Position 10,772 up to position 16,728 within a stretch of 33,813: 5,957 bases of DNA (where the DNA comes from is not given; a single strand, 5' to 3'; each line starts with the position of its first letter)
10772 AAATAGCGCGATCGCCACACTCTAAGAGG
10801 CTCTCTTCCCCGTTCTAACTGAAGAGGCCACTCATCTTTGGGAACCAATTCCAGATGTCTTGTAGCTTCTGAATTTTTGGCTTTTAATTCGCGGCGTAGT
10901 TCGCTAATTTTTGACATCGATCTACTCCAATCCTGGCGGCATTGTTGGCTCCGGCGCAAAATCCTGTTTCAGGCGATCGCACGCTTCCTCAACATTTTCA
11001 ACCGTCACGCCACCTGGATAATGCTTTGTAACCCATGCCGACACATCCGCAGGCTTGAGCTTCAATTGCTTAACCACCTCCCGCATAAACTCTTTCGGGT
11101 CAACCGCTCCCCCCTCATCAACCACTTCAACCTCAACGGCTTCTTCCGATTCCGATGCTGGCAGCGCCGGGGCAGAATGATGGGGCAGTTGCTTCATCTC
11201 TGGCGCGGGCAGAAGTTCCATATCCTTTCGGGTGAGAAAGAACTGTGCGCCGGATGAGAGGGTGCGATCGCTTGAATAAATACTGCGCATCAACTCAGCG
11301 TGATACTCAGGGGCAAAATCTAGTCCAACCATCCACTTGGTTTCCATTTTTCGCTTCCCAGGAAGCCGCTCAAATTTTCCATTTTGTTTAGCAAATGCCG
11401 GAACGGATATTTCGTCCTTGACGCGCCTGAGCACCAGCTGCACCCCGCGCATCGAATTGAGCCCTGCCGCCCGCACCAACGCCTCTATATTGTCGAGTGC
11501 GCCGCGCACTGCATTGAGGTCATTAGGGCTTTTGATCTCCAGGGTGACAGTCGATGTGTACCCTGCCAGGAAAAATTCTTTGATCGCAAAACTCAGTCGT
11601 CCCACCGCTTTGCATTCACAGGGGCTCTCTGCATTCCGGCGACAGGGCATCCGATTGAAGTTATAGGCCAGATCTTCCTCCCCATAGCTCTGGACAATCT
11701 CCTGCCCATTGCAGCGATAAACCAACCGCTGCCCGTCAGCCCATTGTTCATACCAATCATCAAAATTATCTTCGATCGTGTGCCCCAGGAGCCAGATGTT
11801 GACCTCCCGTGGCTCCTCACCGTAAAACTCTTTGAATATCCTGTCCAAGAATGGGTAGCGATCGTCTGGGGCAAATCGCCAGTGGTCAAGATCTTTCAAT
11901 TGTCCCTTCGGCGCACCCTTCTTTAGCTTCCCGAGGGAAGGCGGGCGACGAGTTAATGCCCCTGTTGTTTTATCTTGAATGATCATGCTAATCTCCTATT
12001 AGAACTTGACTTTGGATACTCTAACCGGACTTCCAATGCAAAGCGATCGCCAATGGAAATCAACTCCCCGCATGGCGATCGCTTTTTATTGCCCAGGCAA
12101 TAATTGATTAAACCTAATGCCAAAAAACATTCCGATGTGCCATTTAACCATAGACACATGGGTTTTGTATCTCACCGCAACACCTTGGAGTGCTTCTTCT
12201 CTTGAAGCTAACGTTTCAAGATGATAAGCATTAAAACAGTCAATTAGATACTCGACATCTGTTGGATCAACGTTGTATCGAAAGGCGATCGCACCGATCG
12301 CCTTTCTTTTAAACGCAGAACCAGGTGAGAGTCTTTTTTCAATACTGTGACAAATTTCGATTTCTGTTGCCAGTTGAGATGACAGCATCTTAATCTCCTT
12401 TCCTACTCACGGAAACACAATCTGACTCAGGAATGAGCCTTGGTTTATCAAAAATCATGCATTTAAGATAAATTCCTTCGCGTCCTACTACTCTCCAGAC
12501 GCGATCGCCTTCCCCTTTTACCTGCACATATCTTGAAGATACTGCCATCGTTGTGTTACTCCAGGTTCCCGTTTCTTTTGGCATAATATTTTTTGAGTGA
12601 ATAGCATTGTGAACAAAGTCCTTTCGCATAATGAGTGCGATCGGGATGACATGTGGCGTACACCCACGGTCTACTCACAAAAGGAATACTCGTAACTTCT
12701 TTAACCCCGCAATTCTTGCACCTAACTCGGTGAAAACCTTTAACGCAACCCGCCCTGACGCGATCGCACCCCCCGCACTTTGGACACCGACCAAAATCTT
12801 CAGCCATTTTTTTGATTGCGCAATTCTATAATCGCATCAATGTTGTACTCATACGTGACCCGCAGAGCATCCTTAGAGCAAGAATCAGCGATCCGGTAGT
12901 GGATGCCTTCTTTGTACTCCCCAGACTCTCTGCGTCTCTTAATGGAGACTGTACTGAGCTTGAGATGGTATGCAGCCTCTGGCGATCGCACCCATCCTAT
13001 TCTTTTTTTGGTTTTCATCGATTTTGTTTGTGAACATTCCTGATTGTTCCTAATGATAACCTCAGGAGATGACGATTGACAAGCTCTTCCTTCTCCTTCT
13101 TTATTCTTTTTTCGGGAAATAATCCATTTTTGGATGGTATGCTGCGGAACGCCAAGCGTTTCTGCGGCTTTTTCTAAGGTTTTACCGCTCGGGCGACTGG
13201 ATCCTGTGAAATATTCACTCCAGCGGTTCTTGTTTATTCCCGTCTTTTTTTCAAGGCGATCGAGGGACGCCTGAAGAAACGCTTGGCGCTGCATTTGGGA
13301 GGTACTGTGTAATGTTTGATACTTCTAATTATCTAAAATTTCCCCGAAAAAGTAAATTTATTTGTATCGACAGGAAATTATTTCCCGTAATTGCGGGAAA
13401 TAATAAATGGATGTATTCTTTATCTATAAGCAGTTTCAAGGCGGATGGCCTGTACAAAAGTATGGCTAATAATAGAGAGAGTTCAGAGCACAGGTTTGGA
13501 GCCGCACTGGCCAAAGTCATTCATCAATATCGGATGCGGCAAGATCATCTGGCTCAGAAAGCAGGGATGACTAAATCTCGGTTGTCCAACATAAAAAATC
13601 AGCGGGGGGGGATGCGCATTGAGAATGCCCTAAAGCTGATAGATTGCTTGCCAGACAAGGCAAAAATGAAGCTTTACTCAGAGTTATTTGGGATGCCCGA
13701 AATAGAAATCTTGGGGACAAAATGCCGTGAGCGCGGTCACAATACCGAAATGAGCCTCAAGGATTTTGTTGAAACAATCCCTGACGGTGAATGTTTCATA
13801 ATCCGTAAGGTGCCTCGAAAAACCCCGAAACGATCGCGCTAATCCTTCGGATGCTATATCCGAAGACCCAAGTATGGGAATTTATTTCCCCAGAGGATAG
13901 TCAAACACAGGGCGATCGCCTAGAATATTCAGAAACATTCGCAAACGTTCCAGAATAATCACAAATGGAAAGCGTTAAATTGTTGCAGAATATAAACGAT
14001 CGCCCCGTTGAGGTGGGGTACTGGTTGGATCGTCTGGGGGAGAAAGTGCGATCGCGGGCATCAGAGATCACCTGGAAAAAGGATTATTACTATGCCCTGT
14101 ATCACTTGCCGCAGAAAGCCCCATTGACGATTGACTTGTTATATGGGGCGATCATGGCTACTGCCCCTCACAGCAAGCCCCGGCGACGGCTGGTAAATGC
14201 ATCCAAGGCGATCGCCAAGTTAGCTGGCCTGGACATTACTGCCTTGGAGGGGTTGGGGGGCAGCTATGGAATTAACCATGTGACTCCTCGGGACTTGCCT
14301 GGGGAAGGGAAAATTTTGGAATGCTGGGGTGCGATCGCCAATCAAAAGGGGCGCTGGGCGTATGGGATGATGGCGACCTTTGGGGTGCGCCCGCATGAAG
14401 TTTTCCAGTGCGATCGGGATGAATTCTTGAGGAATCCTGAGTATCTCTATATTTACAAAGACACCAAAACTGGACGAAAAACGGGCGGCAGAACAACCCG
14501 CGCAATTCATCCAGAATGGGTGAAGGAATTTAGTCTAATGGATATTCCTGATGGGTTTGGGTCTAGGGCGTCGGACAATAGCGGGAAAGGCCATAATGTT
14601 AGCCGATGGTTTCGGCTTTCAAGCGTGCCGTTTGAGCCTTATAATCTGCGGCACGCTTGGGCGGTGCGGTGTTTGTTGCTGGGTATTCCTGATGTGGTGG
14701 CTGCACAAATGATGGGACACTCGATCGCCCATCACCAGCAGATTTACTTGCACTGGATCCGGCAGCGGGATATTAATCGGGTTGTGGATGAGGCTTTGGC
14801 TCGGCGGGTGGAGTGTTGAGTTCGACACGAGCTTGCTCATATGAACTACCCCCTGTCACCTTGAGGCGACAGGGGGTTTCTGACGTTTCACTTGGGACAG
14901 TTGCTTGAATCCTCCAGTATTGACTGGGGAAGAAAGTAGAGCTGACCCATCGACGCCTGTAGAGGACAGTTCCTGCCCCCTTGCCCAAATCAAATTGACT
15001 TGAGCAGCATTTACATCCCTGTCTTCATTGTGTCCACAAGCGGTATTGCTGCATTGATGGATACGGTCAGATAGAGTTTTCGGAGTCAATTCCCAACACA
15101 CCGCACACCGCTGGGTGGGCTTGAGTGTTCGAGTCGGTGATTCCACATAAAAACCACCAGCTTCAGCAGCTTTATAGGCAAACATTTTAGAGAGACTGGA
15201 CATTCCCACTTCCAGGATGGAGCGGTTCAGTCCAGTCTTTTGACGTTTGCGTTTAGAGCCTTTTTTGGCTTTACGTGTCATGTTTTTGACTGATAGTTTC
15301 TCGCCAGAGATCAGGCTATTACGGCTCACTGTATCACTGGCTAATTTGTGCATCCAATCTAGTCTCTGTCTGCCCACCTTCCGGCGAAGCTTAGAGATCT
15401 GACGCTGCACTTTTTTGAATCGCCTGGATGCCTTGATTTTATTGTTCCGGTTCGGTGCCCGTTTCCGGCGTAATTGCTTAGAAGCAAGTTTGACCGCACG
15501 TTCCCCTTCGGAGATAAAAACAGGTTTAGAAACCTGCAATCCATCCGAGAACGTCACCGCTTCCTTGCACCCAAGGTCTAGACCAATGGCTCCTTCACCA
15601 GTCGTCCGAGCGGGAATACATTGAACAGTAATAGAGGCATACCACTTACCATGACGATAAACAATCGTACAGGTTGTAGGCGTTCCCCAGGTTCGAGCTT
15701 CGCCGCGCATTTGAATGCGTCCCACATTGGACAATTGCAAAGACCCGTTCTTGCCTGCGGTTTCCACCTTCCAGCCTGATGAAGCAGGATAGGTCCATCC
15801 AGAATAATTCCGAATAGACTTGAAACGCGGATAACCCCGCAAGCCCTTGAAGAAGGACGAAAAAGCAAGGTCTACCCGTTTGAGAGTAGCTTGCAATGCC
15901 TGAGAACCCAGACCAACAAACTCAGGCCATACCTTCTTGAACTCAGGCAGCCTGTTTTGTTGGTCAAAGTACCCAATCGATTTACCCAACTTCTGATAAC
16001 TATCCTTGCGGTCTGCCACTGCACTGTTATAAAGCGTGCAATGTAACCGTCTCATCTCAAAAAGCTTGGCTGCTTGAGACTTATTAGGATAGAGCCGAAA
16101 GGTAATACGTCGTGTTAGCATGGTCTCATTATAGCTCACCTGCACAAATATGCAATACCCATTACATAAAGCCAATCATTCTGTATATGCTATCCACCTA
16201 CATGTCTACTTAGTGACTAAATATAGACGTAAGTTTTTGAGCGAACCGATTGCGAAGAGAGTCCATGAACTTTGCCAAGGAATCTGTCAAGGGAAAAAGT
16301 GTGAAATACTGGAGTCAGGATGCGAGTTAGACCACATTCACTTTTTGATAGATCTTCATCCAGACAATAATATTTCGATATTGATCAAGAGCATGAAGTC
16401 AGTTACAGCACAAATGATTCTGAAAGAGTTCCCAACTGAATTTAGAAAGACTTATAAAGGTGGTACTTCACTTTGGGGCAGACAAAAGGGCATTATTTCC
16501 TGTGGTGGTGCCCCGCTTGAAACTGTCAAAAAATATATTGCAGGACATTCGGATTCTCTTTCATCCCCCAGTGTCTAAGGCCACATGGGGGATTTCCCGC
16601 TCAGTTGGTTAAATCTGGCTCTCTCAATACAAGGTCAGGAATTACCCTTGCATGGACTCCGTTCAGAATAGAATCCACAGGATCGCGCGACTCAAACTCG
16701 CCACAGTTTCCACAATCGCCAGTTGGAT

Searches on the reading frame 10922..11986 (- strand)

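Call 5: search_protein_families(library=pfam, proteins=[window:10922-11986:-], max_evalue=0.01)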
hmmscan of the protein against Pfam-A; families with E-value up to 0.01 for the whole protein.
window:10922-11986:- (354 aa): 1 family
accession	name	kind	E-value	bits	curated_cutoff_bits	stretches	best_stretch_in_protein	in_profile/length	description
PF18897.5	Gp3-like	-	1.8e-16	61.1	23.6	1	19-193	2-174/191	Recombination directionality factor-like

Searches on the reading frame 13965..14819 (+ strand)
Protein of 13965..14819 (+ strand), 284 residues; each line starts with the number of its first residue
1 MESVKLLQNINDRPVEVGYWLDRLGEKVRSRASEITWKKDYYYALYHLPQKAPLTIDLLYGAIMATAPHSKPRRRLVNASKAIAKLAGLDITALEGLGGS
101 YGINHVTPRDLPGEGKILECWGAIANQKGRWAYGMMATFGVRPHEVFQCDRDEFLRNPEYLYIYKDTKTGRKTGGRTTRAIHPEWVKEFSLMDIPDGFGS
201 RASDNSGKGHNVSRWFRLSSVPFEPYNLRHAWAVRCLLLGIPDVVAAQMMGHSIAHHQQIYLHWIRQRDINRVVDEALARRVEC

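Call 73: search_protein_families(library=pfam, proteins=[window:13965-14819:+], max_evalue=0.01)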
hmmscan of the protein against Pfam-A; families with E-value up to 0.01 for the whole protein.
window:13965-14819:+ (284 aa): 1 family
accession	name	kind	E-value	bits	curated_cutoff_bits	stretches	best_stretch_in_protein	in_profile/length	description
PF00589.27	Phage_integrase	-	0.00051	20.3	27.1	1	221-263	123-167/172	Phage integrase family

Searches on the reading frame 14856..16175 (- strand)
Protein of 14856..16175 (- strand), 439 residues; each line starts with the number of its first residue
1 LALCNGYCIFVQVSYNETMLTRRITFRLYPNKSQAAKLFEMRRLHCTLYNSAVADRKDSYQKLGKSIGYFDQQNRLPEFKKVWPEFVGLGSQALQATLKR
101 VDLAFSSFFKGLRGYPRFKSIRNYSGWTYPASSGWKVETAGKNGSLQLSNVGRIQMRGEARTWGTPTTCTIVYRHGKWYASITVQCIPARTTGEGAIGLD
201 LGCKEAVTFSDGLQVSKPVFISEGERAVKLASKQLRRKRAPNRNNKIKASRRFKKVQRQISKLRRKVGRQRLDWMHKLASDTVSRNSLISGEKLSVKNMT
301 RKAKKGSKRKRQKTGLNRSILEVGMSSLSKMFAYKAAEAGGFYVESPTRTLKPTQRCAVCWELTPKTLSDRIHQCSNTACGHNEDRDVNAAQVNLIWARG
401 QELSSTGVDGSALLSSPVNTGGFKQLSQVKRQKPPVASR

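Call 5: search_protein_families(library=pfam, proteins=[window:14856-16175:-], max_evalue=0.01)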
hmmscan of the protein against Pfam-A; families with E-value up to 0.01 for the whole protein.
window:14856-16175:- (439 aa): 3 families
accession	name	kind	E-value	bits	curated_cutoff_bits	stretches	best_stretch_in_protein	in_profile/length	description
PF01385.25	OrfB_IS605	-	2.4e-12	47.6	30.5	1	183-301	5-118/120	Probable transposase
PF07282.18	Cas12f1-like_TNB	-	9.1e-10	39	26.3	1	328-392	4-58/60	Cas12f1-like, TNB domain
PF12323.14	HTH_OrfB_IS605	-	2.1e-06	27.6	21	1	19-64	1-46/47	Helix-turn-helix domain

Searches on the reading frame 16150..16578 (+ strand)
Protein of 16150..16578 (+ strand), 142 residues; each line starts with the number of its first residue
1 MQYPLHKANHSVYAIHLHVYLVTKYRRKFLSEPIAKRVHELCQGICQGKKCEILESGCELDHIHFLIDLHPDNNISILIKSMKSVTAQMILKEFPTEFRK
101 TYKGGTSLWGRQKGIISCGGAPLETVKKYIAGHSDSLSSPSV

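Call 73: search_protein_families(library=pfam, proteins=[window:16150-16578:+], max_evalue=0.01)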
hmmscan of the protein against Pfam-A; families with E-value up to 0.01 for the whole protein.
window:16150-16578:+ (142 aa): 1 family
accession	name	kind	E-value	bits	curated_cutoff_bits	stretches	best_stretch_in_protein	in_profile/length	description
PF01797.21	Y1_Tnp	-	1.9e-31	109.2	23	1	11-131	1-119/121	Transposase IS200 like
